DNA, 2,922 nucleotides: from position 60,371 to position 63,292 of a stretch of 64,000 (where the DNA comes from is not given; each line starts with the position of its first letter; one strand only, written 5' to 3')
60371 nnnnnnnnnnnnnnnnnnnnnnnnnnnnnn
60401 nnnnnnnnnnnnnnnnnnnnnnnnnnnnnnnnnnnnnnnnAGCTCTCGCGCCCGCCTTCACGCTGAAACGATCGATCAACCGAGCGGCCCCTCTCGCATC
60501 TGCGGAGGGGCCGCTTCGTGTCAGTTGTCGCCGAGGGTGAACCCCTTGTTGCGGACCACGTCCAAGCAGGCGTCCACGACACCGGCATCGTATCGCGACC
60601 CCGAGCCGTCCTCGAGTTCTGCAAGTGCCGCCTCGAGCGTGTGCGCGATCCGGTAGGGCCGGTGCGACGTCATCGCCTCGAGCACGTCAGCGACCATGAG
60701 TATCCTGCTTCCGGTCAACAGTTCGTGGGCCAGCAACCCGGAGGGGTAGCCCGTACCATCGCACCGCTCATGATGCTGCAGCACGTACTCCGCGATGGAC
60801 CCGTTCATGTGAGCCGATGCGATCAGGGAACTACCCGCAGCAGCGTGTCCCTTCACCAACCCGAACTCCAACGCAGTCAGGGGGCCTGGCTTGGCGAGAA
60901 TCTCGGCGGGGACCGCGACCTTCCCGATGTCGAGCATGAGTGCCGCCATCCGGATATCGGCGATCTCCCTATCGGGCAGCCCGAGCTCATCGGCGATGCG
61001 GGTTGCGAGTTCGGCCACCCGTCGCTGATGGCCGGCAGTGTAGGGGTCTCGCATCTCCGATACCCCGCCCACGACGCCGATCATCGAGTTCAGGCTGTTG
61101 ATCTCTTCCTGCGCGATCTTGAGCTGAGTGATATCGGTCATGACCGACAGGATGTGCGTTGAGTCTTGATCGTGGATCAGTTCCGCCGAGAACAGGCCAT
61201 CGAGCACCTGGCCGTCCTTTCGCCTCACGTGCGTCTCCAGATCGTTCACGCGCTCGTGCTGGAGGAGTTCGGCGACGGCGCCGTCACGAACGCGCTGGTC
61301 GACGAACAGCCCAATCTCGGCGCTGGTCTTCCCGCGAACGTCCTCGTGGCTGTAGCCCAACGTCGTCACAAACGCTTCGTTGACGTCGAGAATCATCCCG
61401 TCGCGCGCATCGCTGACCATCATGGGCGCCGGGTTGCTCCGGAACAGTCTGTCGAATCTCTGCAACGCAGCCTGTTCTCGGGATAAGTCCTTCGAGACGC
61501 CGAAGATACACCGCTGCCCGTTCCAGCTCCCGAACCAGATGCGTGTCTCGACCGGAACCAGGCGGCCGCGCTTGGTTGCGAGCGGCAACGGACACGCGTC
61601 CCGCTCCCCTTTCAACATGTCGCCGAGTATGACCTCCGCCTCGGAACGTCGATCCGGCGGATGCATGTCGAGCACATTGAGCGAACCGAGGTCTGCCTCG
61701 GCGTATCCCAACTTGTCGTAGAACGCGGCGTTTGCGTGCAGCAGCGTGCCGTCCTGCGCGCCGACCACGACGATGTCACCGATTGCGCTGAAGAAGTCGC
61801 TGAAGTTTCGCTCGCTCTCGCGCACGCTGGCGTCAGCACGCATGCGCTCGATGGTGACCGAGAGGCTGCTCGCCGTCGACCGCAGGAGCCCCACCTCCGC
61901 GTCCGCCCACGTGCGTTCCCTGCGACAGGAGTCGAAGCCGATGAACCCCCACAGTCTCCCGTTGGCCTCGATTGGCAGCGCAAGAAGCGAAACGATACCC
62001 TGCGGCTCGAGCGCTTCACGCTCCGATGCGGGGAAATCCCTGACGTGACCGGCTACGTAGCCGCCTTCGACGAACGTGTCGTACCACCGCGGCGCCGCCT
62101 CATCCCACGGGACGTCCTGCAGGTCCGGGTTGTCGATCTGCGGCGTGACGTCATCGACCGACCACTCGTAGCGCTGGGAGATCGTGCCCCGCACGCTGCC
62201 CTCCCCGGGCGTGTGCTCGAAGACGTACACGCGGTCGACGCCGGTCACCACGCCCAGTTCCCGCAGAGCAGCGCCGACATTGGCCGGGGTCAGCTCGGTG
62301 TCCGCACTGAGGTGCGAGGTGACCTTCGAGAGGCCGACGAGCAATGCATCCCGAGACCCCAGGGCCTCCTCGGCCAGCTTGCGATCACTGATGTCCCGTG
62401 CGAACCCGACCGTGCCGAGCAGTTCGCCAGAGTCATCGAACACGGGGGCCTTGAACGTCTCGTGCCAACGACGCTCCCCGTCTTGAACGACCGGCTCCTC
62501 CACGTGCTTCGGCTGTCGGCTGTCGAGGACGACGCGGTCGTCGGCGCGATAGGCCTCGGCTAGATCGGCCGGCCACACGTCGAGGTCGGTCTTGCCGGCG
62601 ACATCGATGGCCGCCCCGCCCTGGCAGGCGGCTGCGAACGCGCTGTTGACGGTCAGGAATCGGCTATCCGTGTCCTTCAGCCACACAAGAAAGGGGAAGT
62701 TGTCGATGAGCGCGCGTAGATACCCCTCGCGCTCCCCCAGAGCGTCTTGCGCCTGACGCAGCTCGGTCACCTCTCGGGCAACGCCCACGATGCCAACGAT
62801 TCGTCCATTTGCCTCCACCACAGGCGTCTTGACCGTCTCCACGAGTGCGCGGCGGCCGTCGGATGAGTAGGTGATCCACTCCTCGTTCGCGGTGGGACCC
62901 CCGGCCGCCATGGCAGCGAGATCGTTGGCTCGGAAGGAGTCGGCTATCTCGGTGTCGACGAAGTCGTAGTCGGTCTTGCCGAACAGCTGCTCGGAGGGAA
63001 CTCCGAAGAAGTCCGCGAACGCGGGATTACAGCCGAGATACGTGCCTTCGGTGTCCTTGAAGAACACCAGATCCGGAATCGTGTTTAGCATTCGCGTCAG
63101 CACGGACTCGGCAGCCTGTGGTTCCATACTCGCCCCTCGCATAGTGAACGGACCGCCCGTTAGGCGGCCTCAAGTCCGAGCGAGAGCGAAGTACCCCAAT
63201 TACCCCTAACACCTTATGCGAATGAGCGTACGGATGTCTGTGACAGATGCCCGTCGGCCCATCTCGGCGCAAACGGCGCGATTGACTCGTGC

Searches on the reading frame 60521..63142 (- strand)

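Call 58: search_protein_families(library=pfam, proteins=[window:60521-63142:-], max_evalue=0.0001)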
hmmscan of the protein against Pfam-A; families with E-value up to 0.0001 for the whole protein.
window:60521-63142:- (873 aa): 9 families
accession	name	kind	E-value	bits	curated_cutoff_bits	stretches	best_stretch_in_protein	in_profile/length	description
PF08448.16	PAS_4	-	5.4e-54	181.6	23.1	2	147-255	2-109/110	PAS fold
PF00989.32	PAS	-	1e-37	129.1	22.6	3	17-125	5-113/113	PAS fold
PF13487.12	HD_5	-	3.8e-37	128.1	27.2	1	696-853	8-168/170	HD domain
PF13426.13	PAS_9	-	2.7e-36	124.4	27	2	573-673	3-103/103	PAS domain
PF13188.13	PAS_8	-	3e-24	84.5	21.8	1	561-605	1-41/65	PAS domain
PF01966.28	HD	-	6e-14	52.8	22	1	703-824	2-116/116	HD domain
PF08447.18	PAS_3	-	9.7e-14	51.8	25.6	0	585-660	2-79/89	PAS fold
PF01590.32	GAF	-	1.1e-11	45.9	22.4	1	292-431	9-133/133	GAF domain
PF13185.12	GAF_2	-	1.4e-08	35.5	28.6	0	336-432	42-136/136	GAF domain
